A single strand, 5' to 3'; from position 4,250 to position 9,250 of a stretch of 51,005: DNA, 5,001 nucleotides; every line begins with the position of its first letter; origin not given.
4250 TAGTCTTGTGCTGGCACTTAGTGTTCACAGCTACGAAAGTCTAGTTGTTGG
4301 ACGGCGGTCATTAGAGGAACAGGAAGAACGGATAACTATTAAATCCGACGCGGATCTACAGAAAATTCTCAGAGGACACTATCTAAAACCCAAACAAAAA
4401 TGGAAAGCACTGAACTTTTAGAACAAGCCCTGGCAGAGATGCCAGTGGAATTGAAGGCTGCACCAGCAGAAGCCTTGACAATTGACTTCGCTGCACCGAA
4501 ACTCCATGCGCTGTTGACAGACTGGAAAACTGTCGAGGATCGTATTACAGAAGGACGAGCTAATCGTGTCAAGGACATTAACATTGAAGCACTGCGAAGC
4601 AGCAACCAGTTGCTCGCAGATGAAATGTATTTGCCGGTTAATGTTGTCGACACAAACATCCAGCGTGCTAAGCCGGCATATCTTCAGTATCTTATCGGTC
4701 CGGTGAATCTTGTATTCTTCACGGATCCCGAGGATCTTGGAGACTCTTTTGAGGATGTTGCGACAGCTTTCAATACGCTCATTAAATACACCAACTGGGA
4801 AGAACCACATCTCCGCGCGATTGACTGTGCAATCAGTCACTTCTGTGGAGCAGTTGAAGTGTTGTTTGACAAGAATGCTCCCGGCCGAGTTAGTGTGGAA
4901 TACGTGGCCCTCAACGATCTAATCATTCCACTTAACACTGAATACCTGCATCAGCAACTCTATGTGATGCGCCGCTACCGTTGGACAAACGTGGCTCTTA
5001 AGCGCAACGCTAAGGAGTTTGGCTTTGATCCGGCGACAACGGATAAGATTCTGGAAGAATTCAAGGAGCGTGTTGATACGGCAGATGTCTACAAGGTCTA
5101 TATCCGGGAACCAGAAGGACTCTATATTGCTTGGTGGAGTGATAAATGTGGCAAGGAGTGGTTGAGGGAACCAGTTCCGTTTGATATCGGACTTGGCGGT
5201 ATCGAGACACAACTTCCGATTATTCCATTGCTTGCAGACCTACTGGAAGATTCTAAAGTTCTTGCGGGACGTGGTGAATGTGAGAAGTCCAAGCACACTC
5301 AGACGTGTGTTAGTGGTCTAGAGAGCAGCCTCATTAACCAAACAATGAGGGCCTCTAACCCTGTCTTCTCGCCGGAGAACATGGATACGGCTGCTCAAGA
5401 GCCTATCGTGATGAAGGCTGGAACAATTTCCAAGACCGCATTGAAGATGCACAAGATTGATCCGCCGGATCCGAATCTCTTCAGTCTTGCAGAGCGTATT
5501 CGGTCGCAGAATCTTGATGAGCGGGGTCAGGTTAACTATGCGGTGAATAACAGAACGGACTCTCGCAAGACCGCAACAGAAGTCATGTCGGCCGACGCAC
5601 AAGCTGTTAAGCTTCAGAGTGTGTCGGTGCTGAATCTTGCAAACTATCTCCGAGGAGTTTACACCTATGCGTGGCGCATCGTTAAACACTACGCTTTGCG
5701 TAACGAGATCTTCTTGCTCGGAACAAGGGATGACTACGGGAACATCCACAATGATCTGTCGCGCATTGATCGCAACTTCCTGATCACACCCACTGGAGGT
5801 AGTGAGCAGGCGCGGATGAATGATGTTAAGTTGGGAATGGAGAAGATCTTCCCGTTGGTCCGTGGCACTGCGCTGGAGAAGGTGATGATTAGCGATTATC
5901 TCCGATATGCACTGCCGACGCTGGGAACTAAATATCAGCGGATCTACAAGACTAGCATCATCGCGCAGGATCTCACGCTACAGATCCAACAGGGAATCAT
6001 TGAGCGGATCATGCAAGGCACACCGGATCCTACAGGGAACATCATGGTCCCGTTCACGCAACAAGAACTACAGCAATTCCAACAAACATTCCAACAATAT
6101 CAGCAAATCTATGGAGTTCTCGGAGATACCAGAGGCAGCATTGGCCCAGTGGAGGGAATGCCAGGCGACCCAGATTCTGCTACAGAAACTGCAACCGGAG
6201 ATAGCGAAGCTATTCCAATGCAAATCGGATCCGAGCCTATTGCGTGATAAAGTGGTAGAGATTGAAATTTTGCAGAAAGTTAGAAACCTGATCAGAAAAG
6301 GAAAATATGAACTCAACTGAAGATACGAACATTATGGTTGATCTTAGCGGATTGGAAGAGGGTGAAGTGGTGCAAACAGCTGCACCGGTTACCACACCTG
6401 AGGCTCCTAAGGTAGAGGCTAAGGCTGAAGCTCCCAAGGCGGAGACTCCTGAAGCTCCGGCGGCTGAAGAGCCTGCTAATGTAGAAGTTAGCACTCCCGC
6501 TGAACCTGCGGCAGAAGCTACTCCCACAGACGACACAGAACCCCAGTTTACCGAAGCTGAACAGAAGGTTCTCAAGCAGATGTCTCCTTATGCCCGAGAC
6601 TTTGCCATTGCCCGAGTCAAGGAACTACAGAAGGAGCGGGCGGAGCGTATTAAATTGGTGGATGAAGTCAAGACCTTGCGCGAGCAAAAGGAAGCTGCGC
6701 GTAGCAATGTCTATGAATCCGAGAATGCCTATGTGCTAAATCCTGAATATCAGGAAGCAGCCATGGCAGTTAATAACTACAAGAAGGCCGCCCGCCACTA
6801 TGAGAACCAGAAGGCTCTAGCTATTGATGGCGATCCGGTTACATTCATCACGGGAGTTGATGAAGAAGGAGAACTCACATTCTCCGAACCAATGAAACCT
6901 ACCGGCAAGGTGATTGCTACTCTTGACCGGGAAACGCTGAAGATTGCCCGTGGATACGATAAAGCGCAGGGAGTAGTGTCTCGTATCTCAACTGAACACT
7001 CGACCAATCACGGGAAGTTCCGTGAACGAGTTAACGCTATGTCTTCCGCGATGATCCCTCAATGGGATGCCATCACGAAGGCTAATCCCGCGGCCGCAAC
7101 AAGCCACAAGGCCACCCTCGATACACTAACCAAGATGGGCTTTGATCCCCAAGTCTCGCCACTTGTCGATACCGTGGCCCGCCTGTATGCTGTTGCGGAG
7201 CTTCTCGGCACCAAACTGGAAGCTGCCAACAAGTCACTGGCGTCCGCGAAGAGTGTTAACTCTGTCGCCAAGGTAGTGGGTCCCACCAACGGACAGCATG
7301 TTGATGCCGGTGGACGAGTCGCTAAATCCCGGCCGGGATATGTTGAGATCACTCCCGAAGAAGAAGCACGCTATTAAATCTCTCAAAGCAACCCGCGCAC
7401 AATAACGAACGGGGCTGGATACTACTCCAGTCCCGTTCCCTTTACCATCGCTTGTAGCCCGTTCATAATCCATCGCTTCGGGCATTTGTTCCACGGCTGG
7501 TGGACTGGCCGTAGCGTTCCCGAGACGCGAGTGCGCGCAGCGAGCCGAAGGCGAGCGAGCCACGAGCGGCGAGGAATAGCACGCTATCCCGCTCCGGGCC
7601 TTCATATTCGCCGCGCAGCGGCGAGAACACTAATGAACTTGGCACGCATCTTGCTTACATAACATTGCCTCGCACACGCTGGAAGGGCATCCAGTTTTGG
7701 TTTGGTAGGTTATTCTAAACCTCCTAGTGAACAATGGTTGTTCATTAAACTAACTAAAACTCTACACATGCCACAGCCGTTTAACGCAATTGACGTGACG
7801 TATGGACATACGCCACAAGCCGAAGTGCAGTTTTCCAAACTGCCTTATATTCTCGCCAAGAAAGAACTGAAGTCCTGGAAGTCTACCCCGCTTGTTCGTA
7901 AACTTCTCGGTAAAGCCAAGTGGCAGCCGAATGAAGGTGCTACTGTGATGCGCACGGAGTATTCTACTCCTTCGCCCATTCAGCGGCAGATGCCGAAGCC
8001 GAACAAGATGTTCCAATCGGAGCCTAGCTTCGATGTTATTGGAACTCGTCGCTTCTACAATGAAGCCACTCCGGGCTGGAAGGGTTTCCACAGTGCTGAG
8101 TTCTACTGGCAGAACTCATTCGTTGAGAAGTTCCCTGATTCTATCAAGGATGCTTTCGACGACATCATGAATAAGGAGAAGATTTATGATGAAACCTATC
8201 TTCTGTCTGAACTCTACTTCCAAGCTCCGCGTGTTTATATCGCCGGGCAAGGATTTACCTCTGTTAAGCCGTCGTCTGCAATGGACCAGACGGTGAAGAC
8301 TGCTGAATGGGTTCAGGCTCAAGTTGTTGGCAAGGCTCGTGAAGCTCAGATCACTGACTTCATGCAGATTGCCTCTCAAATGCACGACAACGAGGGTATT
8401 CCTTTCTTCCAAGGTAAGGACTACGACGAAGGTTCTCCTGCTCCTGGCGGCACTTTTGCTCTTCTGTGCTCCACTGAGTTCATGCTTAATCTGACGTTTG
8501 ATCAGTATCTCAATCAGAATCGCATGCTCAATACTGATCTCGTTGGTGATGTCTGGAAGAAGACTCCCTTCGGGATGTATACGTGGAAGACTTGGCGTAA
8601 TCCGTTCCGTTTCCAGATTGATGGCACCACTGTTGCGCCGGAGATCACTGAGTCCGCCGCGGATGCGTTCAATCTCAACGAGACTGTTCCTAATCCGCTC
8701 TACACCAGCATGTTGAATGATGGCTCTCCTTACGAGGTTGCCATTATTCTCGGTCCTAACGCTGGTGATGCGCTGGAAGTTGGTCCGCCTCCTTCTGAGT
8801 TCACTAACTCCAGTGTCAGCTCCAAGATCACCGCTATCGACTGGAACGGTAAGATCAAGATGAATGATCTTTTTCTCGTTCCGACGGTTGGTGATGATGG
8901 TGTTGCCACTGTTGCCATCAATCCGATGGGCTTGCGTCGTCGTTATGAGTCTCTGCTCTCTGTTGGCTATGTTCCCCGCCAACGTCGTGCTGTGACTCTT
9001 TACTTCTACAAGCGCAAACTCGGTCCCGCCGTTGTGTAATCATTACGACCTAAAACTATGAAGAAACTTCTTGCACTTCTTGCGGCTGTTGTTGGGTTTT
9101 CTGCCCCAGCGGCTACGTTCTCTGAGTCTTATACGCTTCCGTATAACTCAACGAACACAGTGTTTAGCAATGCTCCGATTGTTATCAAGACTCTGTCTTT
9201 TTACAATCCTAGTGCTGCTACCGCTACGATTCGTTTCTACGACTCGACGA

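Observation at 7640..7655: Consensus sigma-54 promoter directly upstream of the major capsid gene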

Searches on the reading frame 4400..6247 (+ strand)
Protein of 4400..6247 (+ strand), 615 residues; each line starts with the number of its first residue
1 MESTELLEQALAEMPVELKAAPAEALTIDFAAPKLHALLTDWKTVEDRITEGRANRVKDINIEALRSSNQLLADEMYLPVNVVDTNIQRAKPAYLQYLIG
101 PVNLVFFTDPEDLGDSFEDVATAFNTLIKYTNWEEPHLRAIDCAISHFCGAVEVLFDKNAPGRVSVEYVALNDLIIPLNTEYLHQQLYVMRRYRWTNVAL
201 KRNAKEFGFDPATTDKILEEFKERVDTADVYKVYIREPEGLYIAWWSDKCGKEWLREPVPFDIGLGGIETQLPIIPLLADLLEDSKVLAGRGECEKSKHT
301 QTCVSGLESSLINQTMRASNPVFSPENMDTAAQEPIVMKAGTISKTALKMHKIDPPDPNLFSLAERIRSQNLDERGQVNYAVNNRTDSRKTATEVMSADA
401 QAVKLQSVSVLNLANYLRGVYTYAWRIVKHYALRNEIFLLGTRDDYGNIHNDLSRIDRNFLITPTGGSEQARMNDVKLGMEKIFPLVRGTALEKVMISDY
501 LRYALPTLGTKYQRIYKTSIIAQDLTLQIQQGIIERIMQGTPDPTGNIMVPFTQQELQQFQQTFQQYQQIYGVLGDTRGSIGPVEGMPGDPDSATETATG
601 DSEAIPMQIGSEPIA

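Call 9: search_protein_families(library=pfam, proteins=[window:4400-6247:+], max_evalue=0.01)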
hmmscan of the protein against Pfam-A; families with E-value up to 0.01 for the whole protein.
window:4400-6247:+ (615 aa): 0 families

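Call 11: search_protein_families(library=phrogs, proteins=[window:4400-6247:+], max_evalue=0.001)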
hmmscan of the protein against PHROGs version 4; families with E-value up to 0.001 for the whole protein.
window:4400-6247:+ (615 aa): 0 families

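Call 59: search_dna_similar(query=window:4400-6247:+, collection=phages, mode=protein, max_evalue=0.01, max_rows=15)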
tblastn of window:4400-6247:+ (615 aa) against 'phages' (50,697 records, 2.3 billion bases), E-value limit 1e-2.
No match.

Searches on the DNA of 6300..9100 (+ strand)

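Call 4: search_dna_similar(query=window:6300-9100:+, collection=phages, mode=near, max_rows=25)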
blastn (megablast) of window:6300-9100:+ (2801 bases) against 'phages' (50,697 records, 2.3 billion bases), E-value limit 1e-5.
No match.

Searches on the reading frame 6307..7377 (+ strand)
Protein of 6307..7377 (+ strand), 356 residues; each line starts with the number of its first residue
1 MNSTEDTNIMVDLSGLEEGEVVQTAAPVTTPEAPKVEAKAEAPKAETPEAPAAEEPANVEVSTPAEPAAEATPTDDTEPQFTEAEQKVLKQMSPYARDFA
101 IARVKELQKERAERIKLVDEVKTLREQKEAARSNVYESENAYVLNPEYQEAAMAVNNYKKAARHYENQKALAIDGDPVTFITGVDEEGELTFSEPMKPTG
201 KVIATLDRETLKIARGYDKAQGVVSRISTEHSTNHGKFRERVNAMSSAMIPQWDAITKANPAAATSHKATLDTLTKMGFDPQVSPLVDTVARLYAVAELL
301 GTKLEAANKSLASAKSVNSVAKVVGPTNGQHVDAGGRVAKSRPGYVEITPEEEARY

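Call 9: search_protein_families(library=pfam, proteins=[window:6307-7377:+], max_evalue=0.01)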
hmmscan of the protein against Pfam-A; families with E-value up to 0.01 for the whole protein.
window:6307-7377:+ (356 aa): 0 families

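Call 11: search_protein_families(library=phrogs, proteins=[window:6307-7377:+], max_evalue=0.001)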
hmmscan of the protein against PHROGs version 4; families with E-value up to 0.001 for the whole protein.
window:6307-7377:+ (356 aa): 0 families
